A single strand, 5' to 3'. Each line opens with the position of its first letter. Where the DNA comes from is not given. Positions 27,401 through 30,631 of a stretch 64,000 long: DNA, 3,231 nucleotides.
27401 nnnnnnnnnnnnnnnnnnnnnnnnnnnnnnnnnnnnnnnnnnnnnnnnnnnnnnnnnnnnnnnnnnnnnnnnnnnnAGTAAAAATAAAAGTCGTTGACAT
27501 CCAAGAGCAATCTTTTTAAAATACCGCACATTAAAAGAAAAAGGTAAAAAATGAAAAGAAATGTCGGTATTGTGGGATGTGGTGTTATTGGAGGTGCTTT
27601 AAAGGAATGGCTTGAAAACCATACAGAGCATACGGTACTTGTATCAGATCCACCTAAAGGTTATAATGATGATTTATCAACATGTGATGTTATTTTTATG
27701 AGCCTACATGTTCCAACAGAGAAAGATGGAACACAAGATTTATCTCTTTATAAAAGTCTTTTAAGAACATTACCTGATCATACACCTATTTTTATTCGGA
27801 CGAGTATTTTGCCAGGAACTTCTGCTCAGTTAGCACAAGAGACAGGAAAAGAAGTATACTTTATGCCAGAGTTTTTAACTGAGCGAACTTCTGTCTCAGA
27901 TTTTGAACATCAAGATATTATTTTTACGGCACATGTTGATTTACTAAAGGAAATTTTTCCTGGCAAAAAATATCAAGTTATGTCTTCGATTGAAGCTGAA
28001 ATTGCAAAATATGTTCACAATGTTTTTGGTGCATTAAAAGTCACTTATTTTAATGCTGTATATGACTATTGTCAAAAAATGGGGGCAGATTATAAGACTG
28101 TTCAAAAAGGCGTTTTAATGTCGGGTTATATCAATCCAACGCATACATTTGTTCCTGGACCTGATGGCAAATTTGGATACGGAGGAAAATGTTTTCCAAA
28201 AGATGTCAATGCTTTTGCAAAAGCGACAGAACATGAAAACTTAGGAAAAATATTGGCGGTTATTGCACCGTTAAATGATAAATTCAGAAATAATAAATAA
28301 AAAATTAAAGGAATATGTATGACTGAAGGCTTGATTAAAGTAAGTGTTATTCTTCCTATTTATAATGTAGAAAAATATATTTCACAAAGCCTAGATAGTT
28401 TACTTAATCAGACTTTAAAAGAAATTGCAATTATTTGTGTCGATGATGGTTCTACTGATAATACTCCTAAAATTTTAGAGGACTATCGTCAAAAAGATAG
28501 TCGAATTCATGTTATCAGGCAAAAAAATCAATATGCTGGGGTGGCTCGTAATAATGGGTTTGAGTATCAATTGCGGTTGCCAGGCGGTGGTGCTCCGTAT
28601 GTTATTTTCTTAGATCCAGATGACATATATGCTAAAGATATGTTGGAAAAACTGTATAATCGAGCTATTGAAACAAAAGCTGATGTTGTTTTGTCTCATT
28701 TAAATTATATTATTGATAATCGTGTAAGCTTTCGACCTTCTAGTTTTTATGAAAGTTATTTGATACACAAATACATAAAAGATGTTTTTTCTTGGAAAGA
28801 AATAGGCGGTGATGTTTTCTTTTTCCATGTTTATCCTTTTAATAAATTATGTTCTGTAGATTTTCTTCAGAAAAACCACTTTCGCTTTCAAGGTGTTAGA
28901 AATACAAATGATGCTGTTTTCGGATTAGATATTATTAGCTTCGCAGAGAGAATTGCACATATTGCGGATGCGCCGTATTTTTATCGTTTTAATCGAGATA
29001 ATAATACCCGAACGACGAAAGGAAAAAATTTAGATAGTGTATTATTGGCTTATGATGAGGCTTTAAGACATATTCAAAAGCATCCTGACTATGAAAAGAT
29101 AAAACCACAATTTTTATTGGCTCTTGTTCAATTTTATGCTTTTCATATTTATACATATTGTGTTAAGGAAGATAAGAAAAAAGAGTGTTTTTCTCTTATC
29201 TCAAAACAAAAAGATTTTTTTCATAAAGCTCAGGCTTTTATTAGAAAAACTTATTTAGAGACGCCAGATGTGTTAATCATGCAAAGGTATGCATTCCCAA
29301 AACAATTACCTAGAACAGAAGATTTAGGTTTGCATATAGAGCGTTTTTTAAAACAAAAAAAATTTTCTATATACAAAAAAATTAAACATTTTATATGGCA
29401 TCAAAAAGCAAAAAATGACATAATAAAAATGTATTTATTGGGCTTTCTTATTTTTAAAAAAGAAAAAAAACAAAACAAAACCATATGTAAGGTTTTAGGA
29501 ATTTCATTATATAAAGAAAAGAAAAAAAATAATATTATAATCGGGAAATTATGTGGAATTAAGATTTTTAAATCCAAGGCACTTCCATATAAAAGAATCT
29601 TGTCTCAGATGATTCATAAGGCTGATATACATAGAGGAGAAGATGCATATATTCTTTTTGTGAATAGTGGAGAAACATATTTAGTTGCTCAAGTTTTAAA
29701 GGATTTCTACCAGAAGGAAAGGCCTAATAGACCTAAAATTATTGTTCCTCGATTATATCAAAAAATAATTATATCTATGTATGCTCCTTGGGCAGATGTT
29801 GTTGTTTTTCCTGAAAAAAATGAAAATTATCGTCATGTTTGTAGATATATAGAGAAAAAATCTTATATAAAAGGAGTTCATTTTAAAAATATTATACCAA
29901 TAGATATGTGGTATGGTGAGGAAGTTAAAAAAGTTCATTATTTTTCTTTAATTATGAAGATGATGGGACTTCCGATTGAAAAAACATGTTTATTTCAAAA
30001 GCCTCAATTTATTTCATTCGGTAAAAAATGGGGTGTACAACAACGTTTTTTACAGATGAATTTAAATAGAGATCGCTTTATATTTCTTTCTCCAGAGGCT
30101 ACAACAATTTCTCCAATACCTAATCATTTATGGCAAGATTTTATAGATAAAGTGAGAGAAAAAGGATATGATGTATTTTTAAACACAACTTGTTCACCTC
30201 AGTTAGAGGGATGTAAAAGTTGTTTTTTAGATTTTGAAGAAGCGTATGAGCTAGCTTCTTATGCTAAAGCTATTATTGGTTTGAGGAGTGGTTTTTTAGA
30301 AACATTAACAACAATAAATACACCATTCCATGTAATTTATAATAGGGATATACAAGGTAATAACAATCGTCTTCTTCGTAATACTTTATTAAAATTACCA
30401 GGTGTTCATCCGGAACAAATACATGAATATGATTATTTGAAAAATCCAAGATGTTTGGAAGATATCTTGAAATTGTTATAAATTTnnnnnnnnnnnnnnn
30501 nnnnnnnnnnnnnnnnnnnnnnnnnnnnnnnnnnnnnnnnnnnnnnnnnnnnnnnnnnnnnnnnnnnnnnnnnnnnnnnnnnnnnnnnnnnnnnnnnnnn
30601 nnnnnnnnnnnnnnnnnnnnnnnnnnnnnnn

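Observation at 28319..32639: Two convergent ~720-aa glycosyltransferases built from GT9 (heptosyltransferase)-like modules separated by lysine-rich ~19-aa repeat arrays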

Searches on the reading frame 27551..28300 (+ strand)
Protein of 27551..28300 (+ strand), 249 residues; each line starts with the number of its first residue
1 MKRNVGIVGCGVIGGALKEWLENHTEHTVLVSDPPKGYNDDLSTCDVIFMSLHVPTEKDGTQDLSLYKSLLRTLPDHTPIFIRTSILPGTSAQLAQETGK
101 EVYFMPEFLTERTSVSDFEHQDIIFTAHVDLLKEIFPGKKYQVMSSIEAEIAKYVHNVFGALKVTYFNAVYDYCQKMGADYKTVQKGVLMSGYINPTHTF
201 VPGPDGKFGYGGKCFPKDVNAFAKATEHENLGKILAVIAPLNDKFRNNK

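Call 8: search_protein_families(library=pfam, proteins=[window:27551-28300:+], max_evalue=0.001)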
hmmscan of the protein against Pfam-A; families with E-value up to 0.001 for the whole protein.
window:27551-28300:+ (249 aa): 2 families
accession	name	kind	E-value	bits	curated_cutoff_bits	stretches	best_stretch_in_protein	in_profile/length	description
PF00984.24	UDPG_MGDP_dh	-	6.7e-18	65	25.4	1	148-231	2-80/94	UDP-glucose/GDP-mannose dehydrogenase family, central domain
PF03721.20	UDPG_MGDP_dh_N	-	7e-06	26.2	27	1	38-124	70-171/187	UDP-glucose/GDP-mannose dehydrogenase family, NAD binding domain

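Call 57: search_protein_families(library=ncbifam, proteins=[window:27551-28300:+], max_evalue=0.001)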
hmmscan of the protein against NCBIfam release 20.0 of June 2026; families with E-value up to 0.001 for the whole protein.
window:27551-28300:+ (249 aa): 5 families
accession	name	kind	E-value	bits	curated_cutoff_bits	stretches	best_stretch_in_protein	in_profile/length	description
TIGR03026.1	NDP-sugDHase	subfamily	5.9e-27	94.5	189.8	1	38-244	70-295/413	nucleotide sugar dehydrogenase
NF041297.1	UDPGDh_AglM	equivalog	2.2e-18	66.4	670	1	40-244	70-299/429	UDP-glucose 6-dehydrogenase AglM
NF047673.2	TeichurnBiosyTuaD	equivalog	4.1e-16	59.2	700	1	38-231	71-278/439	UDP-glucose 6-dehydrogenase TuaD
NF011631.0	PRK15057.1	equivalog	2.7e-09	36.6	757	1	100-221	134-260/388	UDP-glucose 6-dehydrogenase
NF001309.0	PRK00257.1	equivalog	5.1e-05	22.4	434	1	2-62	116-183/379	4-phosphoerythronate dehydrogenase PdxB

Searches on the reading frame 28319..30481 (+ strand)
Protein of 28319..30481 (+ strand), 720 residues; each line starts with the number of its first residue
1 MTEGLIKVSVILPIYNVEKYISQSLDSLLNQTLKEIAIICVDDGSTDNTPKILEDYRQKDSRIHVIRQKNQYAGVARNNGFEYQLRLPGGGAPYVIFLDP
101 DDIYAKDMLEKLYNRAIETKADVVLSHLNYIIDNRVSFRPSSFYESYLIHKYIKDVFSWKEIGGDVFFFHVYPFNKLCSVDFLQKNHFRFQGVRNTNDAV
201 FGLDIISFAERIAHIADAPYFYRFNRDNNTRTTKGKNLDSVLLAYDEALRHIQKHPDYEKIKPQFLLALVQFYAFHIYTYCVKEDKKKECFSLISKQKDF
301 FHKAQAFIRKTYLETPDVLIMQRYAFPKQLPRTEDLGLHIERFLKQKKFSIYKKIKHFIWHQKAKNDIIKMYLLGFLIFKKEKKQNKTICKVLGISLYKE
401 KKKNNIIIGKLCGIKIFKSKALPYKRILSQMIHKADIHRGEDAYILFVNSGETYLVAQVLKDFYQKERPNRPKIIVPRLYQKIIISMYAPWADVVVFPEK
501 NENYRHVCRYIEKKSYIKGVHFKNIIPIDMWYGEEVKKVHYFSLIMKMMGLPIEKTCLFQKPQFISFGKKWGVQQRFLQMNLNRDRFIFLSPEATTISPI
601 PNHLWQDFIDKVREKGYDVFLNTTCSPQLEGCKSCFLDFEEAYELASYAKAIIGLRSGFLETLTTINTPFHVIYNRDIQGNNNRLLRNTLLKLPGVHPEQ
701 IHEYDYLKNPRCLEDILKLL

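Call 3: search_protein_families(library=pfam, proteins=[window:28319-30481:+], max_evalue=1)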
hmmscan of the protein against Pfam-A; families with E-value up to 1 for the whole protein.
window:28319-30481:+ (720 aa): 4 families
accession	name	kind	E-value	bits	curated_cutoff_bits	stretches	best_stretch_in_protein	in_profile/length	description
PF00535.33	Glycos_transf_2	-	2.5e-36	125.6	23.3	1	9-172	1-159/168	Glycosyl transferase family 2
PF10111.15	Glyco_tranf_2_2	-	3.1e-09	37.1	27.3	1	9-133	1-129/276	Glycosyltransferase like family 2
PF13641.12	Glyco_tranf_2_3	-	0.00012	22.6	27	1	8-123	3-118/230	Glycosyltransferase like family 2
PF13704.12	Glyco_tranf_2_4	-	0.0013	19.6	27.5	1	18-107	4-87/98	Glycosyl transferase family 2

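Call 4: search_protein_families(library=ncbifam, proteins=[window:28319-30481:+], max_evalue=1)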
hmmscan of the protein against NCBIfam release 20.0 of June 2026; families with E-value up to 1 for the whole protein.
window:28319-30481:+ (720 aa): 23 families
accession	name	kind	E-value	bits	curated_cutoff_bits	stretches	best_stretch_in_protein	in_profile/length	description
NF007482.0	PRK10073.1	equivalog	7.5e-30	104.1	423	1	5-232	5-225/334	glycosyltransferase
NF047683.1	TeichurnBiosyTuaG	equivalog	2.7e-22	79.6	400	1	6-116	6-111/252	teichuronic acid biosynthesis protein TuaG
NF041875.1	EPS_EpsD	equivalog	3e-15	56.5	370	1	8-148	1-135/325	exopolysaccharide biosynthesis glycosyltransferase EpsD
NF053739.1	GlytfEpsEBac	equivalog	1.2e-13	50.7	450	1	7-111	2-102/265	glycosyltransferase EpsE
TIGR03937.1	PgaC_IcaA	equivalog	6.2e-13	48.5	422.3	1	6-84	45-124/407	poly-beta-1,6-N-acetyl-D-glucosamine synthase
NF050050.1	ProtGlycPglI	equivalog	3.4e-12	46.4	500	1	7-253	3-231/306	GalNAc(5)-diNAcBac-PP-undecaprenol beta-1,3-glucosyltransferase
NF041394.1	GtaseAglG_Halo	equivalog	3.6e-09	36.3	440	1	7-144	2-136/304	glucosyl-dolichyl phosphate glucuronosyltransferase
NF038302.1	EPS_HpsE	equivalog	6e-09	35.3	300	1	7-114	2-109/307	hormogonium polysaccharide biosynthesis glycosyltransferase HpsE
NF045692.1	OglycostaseCruG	equivalog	6.9e-08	31.8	600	1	3-131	38-167/386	2'-O-glycosyltransferase CruG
TIGR03965.1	mycofact_glyco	equivalog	9.9e-08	31.3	280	1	7-83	75-152/467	mycofactocin biosynthesis glycosyltransferase MftF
TIGR03469.1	HpnB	hypoth_equivalog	1e-07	31.3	379.25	1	6-153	44-189/386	hopene-associated glycosyltransferase HpnB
NF047588.1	GlcsyltransPgfSStrep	equivalog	2.6e-06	26.9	500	1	6-72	1-71/308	glycosyltransferase PgfS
NF007453.0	PRK10018.1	equivalog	7.4e-06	25.8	382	1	7-176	7-170/280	colanic acid biosynthesis glycosyltransferase WcaA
TIGR04283.1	glyco_like_mftF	equivalog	7.9e-06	25.6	182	1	8-59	1-52/221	TIGR04283 family arsenosugar biosynthesis glycosyltransferase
TIGR04182.1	glyco_TIGR04182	equivalog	8.3e-06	25.4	325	1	7-126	1-107/293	S-layer glycoprotein N-glycosyltransferase AglJ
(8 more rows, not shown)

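Call 59: list_cluster_members(proteins=[window:28319-30481:+, window:30486-32639:-, window:34954-36048:-, window:33890-34948:-, window:54886-57924:+, window:39684-41945:+, window:48315-49997:+])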
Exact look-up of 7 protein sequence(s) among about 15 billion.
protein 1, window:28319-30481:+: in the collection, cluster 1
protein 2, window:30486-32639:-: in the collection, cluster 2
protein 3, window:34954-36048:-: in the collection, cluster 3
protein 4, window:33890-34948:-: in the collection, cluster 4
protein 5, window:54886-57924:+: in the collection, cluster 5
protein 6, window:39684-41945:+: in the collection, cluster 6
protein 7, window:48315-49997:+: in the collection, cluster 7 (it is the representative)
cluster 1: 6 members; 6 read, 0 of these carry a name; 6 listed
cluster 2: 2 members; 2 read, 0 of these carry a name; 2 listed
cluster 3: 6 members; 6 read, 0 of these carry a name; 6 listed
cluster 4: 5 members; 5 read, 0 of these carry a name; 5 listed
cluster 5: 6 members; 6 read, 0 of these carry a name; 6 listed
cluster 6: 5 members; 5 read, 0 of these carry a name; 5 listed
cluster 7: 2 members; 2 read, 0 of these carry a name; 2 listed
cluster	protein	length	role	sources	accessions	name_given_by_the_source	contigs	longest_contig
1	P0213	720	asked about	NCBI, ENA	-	-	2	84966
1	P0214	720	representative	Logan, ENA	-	-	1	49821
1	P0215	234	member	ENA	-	-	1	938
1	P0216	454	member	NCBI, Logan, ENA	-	-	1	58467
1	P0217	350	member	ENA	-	-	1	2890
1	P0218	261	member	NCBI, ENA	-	-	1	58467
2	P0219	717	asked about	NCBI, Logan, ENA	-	-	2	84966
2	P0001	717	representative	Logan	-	-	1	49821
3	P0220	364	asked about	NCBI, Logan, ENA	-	-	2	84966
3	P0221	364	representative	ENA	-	-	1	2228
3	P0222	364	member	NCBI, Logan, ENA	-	-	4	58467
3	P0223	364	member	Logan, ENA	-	-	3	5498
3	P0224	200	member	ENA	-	-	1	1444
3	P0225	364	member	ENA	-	-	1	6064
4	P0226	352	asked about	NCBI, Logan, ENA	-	-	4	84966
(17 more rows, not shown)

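Call 62: find_encoding_contigs(protein=P0216, flank=3000, max_places=2)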
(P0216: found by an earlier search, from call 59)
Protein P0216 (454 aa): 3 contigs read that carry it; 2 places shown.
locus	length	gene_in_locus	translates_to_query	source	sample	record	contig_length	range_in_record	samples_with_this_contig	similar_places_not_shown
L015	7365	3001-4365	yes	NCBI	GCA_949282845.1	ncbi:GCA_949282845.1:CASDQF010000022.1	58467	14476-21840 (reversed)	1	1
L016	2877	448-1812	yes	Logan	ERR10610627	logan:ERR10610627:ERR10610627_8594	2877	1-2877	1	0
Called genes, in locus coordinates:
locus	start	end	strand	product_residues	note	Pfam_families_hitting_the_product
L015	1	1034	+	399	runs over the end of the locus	-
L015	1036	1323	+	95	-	-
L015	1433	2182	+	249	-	PF03721:UDPG_MGDP_dh_N (faint), PF00984:UDPG_MGDP_dh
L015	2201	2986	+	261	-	PF00535:Glycos_transf_2, PF10111:Glyco_tranf_2_2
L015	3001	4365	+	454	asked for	-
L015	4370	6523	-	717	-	-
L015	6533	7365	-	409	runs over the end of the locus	PF01266:DAO (faint), PF01593:Amino_oxidase (weak), PF13450:NAD_binding_8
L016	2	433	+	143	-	?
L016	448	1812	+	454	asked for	-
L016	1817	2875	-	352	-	?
